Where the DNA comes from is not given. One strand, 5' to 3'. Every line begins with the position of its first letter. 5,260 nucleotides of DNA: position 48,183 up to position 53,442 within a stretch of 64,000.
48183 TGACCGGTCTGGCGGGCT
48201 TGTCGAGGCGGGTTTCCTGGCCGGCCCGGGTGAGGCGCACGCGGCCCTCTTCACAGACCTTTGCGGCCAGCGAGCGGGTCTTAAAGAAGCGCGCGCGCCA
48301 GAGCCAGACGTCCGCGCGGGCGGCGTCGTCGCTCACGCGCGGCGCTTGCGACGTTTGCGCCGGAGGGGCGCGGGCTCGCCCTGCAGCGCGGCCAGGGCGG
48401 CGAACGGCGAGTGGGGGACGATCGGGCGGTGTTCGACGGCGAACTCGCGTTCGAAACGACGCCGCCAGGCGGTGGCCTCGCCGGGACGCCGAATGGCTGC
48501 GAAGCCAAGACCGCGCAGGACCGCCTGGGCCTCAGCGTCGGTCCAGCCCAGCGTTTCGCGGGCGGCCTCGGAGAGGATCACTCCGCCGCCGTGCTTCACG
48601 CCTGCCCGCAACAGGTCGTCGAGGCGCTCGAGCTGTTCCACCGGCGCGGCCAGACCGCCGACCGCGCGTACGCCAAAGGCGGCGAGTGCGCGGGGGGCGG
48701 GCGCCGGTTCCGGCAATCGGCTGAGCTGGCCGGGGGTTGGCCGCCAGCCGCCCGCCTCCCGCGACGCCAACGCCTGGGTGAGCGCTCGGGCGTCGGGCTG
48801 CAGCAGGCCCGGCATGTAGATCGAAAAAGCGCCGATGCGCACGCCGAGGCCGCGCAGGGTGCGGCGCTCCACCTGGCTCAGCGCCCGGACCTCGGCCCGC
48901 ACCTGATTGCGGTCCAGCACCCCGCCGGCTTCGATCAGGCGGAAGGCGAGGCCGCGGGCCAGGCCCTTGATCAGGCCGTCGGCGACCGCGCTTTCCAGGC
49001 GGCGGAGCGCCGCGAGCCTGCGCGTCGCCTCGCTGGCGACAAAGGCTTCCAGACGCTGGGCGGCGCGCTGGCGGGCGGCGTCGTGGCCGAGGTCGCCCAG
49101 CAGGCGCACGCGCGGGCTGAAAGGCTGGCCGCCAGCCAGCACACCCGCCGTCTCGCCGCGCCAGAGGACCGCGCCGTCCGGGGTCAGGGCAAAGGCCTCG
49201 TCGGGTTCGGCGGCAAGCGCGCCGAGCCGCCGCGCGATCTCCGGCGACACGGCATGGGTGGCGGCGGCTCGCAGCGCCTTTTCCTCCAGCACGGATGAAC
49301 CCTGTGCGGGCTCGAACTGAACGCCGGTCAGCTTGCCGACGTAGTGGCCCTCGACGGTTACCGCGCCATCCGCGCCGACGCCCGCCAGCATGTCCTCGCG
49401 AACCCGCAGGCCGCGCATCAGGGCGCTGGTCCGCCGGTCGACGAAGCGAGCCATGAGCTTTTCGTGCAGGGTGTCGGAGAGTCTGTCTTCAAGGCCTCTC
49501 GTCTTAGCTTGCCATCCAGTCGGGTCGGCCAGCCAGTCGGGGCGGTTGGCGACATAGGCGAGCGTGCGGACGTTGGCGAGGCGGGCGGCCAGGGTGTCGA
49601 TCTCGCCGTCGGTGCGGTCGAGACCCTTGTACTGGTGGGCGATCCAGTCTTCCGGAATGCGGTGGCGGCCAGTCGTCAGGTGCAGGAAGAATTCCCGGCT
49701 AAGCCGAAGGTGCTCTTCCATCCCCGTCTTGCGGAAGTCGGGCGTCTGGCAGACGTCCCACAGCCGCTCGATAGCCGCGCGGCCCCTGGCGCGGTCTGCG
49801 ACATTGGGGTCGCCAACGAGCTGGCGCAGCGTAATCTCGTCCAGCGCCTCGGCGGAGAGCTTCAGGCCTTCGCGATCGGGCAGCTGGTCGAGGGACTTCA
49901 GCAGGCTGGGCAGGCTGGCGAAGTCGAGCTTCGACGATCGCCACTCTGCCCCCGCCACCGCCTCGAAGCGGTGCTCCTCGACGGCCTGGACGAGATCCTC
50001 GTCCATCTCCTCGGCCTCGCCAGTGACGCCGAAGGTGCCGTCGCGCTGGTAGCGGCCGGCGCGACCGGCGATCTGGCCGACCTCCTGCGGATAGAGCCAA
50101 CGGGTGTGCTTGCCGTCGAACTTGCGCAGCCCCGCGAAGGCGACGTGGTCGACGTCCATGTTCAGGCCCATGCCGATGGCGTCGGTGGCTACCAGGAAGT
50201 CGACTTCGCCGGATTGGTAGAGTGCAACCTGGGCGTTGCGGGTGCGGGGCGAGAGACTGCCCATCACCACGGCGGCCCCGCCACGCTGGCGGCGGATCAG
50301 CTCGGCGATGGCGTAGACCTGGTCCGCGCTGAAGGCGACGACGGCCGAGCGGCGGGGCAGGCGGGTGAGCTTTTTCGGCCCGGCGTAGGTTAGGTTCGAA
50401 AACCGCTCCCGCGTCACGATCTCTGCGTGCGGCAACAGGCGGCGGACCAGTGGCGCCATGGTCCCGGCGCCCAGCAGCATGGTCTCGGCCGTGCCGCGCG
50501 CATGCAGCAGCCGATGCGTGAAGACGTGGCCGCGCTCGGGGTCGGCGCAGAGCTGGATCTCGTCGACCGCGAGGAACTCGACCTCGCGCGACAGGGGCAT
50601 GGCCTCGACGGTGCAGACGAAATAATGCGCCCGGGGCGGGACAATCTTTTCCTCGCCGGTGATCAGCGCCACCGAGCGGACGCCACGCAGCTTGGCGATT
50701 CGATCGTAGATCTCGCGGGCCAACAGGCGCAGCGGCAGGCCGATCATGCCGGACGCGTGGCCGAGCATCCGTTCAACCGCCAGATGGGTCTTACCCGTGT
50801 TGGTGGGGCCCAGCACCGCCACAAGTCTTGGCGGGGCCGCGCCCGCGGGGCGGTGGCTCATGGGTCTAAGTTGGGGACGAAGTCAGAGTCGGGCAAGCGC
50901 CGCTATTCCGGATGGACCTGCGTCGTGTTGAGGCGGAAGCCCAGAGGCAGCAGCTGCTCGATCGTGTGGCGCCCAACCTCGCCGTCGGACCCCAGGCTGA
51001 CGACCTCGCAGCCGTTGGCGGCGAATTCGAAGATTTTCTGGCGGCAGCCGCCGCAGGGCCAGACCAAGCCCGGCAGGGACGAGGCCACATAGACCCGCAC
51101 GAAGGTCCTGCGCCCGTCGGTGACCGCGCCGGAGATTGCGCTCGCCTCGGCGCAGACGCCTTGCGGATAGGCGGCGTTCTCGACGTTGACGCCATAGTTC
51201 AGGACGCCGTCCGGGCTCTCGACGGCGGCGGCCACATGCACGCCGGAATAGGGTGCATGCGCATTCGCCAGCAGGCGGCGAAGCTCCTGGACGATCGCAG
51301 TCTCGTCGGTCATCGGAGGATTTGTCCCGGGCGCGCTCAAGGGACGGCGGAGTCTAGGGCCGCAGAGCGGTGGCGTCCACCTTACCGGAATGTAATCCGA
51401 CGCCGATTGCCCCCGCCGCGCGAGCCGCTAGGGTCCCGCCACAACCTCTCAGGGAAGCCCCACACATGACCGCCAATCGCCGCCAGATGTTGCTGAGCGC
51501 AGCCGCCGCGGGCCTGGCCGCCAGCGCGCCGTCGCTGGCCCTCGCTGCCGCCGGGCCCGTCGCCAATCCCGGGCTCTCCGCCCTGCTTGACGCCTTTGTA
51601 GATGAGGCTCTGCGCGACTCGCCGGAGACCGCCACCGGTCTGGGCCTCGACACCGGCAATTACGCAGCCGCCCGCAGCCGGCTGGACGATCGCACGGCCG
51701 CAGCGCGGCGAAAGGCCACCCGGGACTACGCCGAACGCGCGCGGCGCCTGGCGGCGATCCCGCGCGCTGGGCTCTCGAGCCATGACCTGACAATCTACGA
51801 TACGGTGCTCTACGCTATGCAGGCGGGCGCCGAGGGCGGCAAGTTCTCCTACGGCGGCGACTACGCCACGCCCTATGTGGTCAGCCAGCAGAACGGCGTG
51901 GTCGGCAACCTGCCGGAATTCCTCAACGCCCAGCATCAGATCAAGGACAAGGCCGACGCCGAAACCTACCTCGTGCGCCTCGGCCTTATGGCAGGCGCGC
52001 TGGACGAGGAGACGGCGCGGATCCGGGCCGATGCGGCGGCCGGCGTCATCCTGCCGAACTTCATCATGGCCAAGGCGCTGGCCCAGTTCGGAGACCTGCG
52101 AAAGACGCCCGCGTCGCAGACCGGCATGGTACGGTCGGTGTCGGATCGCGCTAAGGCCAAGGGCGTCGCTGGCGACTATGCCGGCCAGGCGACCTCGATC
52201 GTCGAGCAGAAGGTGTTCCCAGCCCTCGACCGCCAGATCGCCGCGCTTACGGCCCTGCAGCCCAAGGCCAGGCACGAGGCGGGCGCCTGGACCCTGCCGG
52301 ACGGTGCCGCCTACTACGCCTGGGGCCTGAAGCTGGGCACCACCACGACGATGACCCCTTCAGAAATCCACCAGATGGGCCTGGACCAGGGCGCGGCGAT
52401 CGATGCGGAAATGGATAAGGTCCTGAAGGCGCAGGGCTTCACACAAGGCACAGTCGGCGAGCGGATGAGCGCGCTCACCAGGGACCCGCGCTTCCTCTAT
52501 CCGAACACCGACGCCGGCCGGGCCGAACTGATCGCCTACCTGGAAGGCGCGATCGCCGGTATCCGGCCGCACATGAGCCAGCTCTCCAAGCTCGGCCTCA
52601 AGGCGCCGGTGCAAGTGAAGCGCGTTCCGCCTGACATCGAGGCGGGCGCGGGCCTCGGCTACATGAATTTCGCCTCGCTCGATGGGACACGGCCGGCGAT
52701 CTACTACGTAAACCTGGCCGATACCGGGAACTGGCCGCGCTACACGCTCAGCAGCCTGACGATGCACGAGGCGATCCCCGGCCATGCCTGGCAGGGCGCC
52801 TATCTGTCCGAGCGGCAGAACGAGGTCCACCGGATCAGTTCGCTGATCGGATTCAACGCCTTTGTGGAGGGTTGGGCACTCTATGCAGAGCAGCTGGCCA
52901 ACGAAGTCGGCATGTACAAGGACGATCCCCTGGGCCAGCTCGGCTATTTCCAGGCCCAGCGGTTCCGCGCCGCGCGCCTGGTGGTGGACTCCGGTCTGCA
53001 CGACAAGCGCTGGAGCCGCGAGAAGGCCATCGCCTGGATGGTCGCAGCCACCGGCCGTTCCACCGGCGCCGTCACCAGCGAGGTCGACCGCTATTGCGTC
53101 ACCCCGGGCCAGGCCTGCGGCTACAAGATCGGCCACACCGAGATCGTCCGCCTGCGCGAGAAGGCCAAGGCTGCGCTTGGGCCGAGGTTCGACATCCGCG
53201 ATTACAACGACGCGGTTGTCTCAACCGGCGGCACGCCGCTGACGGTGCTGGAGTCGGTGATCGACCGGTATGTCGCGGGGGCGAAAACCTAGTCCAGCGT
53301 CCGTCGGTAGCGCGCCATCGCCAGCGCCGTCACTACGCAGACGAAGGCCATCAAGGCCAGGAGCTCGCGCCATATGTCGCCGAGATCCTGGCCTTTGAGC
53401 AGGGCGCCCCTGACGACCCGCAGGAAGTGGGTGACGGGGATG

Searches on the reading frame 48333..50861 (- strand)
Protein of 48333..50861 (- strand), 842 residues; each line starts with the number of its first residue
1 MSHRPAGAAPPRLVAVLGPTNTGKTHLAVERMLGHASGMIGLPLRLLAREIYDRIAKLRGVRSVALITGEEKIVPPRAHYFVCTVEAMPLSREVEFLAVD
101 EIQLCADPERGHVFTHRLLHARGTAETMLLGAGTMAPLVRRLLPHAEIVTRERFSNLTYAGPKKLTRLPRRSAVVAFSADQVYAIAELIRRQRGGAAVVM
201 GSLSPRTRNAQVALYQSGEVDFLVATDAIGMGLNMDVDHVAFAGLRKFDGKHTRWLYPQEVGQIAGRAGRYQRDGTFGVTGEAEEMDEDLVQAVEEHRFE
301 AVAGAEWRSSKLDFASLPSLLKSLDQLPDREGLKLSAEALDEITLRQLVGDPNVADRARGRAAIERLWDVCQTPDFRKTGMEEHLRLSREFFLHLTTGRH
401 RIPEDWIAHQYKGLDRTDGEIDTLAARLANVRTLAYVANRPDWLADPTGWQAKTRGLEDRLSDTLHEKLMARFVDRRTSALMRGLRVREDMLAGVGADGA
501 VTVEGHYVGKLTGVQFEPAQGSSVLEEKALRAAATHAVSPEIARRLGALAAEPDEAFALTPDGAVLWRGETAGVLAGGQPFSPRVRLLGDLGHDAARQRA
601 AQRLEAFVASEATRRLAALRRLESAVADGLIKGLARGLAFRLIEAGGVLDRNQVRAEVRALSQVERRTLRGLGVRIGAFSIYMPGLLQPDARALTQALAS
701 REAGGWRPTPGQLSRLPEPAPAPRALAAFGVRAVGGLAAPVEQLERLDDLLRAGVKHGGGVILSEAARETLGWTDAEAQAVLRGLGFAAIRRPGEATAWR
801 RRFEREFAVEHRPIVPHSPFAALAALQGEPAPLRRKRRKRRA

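Call 43: search_protein_families(library=pfam, proteins=[window:48333-50861:-])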
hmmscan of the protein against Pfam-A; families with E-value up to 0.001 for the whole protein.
window:48333-50861:- (842 aa): 3 families
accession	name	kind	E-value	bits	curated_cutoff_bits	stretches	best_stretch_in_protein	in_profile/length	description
PF22527.2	DEXQc_Suv3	-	9.6e-28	97.1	27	1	12-144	14-143/154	DEXQ-box helicase domain of Suv3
PF00271.37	Helicase_C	-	7.7e-11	42.7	23.5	1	174-271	18-109/110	Helicase conserved C-terminal domain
PF00270.35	DEAD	-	0.00067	19.9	26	0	14-130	17-156/167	DEAD/DEAH box helicase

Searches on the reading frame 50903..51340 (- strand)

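Call 43: search_protein_families(library=pfam, proteins=[window:50903-51340:-])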
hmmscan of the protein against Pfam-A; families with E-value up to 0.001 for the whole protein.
window:50903-51340:- (145 aa): 2 families
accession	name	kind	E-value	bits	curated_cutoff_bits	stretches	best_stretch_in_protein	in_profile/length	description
PF00383.29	dCMP_cyt_deam_1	-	1.6e-12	47.6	25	1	15-108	6-95/102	Cytidine and deoxycytidylate deaminase zinc-binding region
PF08211.18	dCMP_cyt_deam_2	-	0.00011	22.9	25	1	19-77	47-105/130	Cytidine and deoxycytidylate deaminase zinc-binding region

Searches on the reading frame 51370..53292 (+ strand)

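Call 43: search_protein_families(library=pfam, proteins=[window:51370-53292:+])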
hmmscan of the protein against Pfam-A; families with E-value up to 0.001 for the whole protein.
window:51370-53292:+ (640 aa): 1 family
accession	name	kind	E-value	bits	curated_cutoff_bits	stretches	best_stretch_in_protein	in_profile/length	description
PF05960.17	DUF885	-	5.9e-155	518.3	32.4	1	85-630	1-531/532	Bacterial protein of unknown function (DUF885)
